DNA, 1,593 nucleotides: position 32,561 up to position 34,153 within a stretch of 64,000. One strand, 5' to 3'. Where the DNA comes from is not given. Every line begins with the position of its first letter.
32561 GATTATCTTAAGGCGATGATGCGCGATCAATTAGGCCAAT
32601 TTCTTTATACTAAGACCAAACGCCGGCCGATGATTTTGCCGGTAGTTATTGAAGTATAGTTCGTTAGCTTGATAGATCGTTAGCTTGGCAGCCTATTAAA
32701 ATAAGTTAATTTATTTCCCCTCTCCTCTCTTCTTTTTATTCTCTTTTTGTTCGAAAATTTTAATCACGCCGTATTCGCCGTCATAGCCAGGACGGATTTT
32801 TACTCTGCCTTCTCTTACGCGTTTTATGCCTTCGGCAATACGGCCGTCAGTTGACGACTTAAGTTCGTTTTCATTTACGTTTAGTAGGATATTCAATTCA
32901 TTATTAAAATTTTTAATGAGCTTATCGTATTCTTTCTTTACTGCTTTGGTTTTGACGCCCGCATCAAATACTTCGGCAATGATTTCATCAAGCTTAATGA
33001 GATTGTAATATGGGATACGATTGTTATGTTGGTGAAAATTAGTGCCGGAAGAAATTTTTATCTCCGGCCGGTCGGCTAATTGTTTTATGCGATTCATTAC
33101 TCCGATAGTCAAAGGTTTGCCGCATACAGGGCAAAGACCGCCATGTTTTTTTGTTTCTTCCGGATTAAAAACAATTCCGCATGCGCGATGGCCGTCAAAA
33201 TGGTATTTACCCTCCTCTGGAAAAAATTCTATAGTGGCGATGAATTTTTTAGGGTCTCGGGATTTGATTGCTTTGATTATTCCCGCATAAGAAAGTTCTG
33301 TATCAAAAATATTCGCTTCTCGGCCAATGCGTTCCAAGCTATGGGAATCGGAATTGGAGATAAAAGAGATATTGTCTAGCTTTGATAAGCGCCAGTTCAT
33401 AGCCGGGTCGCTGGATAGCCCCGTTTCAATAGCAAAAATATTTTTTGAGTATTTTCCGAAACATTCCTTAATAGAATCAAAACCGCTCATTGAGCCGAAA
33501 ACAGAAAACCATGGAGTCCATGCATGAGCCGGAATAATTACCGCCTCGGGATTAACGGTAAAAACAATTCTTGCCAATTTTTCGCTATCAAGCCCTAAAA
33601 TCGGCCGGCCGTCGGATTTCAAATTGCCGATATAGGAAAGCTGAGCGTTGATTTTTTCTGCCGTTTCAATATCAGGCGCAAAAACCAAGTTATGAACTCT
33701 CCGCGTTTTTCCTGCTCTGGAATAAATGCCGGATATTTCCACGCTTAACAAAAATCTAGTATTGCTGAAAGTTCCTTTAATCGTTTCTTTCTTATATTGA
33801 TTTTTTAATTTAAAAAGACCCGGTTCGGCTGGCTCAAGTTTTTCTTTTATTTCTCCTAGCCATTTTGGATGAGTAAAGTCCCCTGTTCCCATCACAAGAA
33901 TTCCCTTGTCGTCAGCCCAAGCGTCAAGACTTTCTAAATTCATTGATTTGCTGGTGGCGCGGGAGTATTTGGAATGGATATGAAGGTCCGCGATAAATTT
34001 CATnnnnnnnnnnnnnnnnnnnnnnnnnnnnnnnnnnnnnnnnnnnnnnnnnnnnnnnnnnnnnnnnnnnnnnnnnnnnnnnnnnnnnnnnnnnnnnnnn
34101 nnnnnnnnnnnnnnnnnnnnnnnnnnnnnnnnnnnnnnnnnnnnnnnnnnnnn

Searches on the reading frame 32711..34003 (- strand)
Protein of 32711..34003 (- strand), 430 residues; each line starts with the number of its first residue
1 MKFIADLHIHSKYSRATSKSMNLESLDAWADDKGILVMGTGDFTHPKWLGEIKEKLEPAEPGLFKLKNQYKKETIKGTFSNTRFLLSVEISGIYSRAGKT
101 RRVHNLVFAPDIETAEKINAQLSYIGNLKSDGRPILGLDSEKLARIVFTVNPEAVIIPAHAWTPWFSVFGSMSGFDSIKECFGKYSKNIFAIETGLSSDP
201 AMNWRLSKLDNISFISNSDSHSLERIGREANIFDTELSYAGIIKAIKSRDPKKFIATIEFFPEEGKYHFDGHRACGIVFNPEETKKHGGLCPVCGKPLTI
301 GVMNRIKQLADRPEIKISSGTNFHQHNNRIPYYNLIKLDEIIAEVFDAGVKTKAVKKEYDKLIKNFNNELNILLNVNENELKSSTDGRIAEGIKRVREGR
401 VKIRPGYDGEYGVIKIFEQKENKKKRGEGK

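Call 42: search_protein_families(library=pfam, proteins=[window:32711-34003:-], max_evalue=0.001)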
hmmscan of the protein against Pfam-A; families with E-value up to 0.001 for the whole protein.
window:32711-34003:- (430 aa): 1 family
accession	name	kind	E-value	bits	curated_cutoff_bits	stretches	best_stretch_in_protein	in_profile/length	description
PF13263.12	PHP_C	-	0.00027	20.8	21.3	1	211-249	15-54/56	PHP-associated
